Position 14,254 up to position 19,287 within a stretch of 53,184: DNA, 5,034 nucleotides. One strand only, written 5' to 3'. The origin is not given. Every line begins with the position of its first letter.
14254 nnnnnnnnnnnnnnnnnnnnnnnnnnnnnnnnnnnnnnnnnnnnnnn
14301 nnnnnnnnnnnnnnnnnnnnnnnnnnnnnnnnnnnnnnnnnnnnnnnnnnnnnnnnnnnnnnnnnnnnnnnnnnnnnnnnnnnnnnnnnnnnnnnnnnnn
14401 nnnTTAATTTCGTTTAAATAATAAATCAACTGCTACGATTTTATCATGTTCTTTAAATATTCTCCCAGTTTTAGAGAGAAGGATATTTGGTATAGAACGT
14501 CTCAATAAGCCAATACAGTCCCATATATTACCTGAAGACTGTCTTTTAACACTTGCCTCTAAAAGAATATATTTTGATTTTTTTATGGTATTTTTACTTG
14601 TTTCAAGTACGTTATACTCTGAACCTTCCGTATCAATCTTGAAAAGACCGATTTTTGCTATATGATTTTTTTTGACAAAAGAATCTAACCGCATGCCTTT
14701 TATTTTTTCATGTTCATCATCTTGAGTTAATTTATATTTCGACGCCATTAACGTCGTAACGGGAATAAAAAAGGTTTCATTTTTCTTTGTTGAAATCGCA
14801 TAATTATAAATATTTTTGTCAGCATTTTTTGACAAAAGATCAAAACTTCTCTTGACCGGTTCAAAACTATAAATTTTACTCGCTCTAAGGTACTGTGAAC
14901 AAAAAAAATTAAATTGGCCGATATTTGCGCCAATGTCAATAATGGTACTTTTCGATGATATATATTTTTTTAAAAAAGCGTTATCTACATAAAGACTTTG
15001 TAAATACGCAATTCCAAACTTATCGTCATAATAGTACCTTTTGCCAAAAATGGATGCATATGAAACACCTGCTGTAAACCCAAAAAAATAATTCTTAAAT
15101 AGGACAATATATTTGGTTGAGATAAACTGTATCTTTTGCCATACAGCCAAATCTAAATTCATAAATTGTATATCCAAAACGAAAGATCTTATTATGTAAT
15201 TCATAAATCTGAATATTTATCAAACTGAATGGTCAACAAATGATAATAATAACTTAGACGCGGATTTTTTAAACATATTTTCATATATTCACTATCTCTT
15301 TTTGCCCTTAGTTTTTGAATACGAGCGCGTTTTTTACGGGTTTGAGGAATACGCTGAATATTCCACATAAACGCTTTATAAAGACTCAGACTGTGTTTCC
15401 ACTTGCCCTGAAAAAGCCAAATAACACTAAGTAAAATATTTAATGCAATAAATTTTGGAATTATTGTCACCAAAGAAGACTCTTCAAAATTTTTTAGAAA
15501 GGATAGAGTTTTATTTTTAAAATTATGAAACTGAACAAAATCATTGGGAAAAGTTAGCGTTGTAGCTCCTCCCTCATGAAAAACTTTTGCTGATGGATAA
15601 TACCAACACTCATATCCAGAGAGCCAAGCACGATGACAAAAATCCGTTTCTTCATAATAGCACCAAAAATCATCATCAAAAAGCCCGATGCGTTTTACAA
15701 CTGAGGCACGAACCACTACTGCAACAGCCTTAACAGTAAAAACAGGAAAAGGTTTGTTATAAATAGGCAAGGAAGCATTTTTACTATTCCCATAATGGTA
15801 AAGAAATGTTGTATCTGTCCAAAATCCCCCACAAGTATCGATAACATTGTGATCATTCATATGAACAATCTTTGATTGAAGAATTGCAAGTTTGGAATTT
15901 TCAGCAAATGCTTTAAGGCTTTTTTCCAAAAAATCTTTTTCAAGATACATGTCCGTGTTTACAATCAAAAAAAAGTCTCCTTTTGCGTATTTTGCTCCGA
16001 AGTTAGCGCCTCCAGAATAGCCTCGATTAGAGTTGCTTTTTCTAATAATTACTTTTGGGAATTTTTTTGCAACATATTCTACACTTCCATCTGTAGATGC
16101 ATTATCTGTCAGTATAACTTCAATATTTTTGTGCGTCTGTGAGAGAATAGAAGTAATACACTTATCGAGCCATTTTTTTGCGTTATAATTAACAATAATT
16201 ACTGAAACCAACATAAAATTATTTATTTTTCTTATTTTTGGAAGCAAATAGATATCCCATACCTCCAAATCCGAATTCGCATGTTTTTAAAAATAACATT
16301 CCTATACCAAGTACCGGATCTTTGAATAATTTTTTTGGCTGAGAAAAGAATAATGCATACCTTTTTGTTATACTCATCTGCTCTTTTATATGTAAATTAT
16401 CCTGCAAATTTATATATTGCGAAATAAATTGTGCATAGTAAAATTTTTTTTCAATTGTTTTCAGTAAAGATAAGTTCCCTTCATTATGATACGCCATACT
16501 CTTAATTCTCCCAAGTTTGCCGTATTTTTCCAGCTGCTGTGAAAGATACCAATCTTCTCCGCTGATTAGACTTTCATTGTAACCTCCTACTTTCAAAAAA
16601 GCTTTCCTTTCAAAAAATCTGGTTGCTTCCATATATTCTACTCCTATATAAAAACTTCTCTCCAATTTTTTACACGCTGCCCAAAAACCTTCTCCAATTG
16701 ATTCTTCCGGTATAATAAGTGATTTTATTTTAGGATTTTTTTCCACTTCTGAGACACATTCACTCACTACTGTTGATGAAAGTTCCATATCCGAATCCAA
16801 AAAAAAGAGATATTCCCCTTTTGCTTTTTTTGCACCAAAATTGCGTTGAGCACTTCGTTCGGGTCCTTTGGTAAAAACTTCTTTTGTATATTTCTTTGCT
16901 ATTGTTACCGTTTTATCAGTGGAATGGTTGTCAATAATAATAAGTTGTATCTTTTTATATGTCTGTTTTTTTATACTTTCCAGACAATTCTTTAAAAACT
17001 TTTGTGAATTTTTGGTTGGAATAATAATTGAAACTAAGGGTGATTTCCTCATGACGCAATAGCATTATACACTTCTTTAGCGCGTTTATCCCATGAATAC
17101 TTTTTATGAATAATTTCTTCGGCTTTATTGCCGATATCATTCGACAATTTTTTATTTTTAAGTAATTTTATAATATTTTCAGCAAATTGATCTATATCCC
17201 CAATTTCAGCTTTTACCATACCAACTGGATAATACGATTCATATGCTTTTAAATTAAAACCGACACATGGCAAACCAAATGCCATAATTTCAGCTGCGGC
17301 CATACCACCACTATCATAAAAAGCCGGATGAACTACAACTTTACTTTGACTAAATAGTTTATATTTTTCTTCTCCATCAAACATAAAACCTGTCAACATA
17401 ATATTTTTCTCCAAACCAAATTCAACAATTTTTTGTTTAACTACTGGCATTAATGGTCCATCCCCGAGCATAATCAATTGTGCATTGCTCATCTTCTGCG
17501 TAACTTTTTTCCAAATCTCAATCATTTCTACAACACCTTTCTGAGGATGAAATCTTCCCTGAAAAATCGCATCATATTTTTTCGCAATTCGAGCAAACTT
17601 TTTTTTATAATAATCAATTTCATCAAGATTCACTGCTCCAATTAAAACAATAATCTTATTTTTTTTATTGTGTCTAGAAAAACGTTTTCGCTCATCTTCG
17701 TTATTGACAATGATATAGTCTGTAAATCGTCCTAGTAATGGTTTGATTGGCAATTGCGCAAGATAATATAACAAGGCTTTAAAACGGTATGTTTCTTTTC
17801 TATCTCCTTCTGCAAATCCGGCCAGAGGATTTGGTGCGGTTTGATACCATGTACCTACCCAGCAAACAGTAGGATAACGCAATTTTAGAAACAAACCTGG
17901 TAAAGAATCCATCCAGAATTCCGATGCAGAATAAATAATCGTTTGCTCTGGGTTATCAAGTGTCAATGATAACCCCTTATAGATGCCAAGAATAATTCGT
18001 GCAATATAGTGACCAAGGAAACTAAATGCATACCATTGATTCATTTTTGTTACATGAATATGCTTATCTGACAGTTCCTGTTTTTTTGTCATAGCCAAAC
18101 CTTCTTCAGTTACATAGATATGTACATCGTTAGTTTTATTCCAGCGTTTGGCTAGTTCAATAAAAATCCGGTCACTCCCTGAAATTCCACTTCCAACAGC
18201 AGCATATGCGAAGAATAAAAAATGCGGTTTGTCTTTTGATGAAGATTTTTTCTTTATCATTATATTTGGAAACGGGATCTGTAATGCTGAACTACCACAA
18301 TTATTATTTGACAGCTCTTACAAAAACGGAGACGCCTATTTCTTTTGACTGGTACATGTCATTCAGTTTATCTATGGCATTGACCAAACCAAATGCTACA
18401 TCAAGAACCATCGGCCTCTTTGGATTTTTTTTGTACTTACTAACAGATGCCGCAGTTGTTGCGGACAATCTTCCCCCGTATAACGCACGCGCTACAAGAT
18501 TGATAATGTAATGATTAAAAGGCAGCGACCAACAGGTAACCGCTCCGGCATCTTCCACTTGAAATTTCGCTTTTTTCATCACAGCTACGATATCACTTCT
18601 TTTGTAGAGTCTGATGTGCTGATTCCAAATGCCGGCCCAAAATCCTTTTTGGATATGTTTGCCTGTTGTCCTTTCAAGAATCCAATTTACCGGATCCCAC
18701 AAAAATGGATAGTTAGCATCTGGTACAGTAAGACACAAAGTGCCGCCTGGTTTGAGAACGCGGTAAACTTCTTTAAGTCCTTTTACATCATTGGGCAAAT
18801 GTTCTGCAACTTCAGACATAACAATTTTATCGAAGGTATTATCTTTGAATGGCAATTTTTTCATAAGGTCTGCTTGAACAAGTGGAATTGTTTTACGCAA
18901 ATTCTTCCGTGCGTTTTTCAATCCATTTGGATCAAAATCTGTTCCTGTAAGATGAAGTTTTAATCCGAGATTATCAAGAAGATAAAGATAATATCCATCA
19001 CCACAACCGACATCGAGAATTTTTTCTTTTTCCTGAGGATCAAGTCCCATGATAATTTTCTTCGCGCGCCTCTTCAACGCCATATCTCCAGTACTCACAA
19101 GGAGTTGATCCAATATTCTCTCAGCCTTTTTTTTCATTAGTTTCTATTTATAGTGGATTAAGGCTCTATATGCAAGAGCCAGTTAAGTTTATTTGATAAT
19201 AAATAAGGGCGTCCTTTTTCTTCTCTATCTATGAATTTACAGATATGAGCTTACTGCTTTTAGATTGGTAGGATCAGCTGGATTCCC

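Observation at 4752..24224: Four paralogous AftD/DUF3367-like GT-C proteins, each bracketed by SAM methyltransferases and tiny multi-TM proteins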

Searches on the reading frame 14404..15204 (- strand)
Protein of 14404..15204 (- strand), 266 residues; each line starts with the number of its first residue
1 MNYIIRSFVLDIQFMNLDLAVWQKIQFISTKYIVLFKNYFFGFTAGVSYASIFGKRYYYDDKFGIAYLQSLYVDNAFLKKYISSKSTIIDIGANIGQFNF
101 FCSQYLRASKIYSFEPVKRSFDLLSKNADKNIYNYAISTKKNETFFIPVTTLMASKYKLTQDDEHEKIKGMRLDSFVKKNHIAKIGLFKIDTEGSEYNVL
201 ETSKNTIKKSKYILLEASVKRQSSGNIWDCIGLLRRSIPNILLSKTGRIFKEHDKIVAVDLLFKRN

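Call 4: search_protein_families(library=pfam, proteins=[window:14404-15204:-], max_evalue=0.01)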
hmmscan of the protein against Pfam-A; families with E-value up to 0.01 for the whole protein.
window:14404-15204:- (266 aa): 2 families
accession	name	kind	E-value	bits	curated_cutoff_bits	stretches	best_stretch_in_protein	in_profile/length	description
PF05050.19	Methyltransf_21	-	4.6e-16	59.9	22.7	1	90-219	1-150/173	Methyltransferase FkbM domain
PF02475.24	TRM5-TYW2_MTfase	-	0.00036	21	28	1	66-138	18-90/164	TRM5/TYW2 methyltransferase domain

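Call 56: search_solved_structures(query=window:14404-15204:-, max_evalue=0.01)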
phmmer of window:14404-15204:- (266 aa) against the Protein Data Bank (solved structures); distinct sequences matched with E-value up to 0.01: 0.

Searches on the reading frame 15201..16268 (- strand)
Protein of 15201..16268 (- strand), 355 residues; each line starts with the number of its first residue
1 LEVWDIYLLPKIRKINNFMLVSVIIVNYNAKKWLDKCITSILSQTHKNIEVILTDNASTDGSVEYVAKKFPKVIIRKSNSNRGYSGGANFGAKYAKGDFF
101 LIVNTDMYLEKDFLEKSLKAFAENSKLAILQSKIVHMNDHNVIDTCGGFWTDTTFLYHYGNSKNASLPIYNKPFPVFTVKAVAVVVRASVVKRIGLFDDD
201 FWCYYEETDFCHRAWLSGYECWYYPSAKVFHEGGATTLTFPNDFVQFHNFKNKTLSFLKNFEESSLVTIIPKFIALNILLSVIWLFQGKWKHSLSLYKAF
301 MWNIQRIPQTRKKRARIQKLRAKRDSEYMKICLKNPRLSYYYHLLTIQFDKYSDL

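Call 8: search_protein_families(library=pfam, proteins=[window:15201-16268:-], max_evalue=0.001)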
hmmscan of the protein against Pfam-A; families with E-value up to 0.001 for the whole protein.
window:15201-16268:- (355 aa): 4 families
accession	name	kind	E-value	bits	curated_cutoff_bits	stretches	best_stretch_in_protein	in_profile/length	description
PF00535.33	Glycos_transf_2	-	7.9e-29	101.2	23.3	1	22-139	1-121/168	Glycosyl transferase family 2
PF13641.12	Glyco_tranf_2_3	-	7.1e-14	52.8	27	1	21-234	3-214/230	Glycosyltransferase like family 2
PF13632.12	Glyco_trans_2_3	-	8.9e-10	39.1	27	1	100-291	2-181/198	Glycosyl transferase family group 2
PF10111.15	Glyco_tranf_2_2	-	4.5e-09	36.6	27.3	1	23-214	2-199/276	Glycosyltransferase like family 2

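Call 61: search_solved_structures(query=window:15201-16268:-, max_evalue=0.00001)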
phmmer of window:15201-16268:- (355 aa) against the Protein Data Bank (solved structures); distinct sequences matched with E-value up to 0.00001: 10.
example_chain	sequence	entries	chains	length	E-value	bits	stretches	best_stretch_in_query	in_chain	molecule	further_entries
2z87_A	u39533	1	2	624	4e-16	62.3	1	16-133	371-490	Chondroitin synthase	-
2z86_A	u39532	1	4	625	4e-16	62.3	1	16-133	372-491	Chondroitin synthase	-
5hea_A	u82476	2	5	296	1.3e-15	60.6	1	16-125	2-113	Putative glycosyltransferase (GalT1)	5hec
6p61_A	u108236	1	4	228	2.2e-11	46.7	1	20-126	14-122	Glycosyltransferase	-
3bcv_A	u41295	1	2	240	1.6e-10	43.8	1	21-113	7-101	Putative glycosyltransferase protein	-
8vh7_A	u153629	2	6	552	2e-10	43.5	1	19-126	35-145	Heparosan synthase B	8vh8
8viw_A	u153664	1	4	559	2.1e-10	43.5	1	19-126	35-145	Heparosan synthase B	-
5tze_C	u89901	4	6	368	2.6e-09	39.9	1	21-139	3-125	Glycosyl transferase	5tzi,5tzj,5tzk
5tz8_A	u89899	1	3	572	3.8e-09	39.3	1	21-139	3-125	Glycosyl transferase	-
5mlz_A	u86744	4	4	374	3.5e-07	32.9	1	19-129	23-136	Dolichol monophosphate mannose synthase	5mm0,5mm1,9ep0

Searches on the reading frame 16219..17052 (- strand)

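Call 8: search_protein_families(library=pfam, proteins=[window:16219-17052:-], max_evalue=0.001)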
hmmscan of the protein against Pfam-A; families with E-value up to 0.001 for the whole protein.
window:16219-17052:- (277 aa): 3 families
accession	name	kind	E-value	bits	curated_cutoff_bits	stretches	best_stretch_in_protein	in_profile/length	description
PF00535.33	Glycos_transf_2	-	3.4e-27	95.9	23.3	1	8-128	1-129/168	Glycosyl transferase family 2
PF10111.15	Glyco_tranf_2_2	-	1.5e-12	48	27.3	1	8-96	1-99/276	Glycosyltransferase like family 2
PF13641.12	Glyco_tranf_2_3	-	0.00021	21.8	27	1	7-100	3-108/230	Glycosyltransferase like family 2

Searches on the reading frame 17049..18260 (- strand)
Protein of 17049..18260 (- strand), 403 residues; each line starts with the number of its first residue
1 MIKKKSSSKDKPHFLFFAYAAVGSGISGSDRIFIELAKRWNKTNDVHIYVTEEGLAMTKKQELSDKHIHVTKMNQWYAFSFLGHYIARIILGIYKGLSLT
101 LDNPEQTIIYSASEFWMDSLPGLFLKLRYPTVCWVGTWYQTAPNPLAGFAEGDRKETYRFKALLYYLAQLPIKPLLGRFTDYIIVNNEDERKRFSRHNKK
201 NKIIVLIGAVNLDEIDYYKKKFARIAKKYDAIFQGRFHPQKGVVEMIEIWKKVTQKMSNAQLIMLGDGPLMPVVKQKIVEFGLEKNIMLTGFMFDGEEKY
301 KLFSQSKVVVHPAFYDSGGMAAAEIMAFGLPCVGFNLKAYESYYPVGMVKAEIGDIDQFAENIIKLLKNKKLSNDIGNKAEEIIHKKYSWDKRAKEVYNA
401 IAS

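Call 8: search_protein_families(library=pfam, proteins=[window:17049-18260:-], max_evalue=0.001)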
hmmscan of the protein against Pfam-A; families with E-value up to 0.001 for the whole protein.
window:17049-18260:- (403 aa): 6 families
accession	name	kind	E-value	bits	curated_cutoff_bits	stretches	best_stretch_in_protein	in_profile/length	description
PF00534.26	Glycos_transf_1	-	8.8e-26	90.9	26.4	1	219-382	6-171/172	Glycosyl transferases group 1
PF13692.12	Glyco_trans_1_4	-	2.8e-22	80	27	1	231-369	4-142/142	Glycosyl transferases group 1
PF13524.12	Glyco_trans_1_2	-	1.3e-05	25.6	25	1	295-397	36-142/144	Glycosyl transferase-like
PF24838.2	8xMP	-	0.00024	21.4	30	1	6-90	42-132/136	Octameric membrane protein family (8xMP)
PF02350.25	Epimerase_2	-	0.00036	20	30.6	1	177-333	120-282/347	UDP-N-acetylglucosamine 2-epimerase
PF20706.3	GT4-conflict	-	0.00043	19.8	26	0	225-333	194-309/385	Family 4 Glycosyltransferase in conflict systems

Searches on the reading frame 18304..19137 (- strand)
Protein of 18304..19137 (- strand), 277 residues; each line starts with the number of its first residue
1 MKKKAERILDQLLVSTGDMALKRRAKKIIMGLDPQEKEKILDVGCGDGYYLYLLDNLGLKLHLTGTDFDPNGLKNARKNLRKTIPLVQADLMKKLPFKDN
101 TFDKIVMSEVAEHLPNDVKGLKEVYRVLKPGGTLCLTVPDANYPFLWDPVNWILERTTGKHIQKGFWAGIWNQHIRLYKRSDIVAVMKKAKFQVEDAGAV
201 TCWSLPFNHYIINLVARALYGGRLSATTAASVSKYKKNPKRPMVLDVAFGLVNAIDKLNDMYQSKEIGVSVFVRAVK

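Call 8: search_protein_families(library=pfam, proteins=[window:18304-19137:-], max_evalue=0.001)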
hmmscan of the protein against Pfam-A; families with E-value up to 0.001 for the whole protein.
window:18304-19137:- (277 aa): 11 families
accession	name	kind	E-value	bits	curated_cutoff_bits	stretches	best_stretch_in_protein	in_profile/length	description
PF08241.18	Methyltransf_11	-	2.4e-24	86.2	21.2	1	41-135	1-94/95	Methyltransferase domain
PF13649.12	Methyltransf_25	-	4.1e-21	75.9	27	1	40-132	1-97/97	Methyltransferase domain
PF13847.12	Methyltransf_31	-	8.9e-20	71.3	27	1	36-144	3-117/145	Methyltransferase domain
PF13489.12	Methyltransf_23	-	2.1e-17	63.8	27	1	32-195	16-162/164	Methyltransferase domain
PF08242.18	Methyltransf_12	-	1.3e-15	58.3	30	1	41-134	1-98/98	Methyltransferase domain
PF01209.24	Ubie_methyltran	-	4.3e-15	56.1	20.1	1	27-136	38-152/233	ubiE/COQ5 methyltransferase family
PF07021.18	MetW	-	4.3e-09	36.7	21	1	37-202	14-170/193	Methionine biosynthesis protein MetW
PF05175.20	MTS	-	2.5e-05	24.4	23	1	31-107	26-104/170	Methyltransferase small domain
PF03141.22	Methyltransf_29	-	4.5e-05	22.7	23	1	36-142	117-223/506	Putative S-adenosyl-L-methionine-dependent methyltransferase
PF08003.17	Methyltransf_9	-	0.00074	19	23.8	0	28-136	107-217/315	Protein of unknown function (DUF1698)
PF06325.19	PrmA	-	0.00095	19.2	22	0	35-135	160-257/296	Ribosomal protein L11 methyltransferase (PrmA)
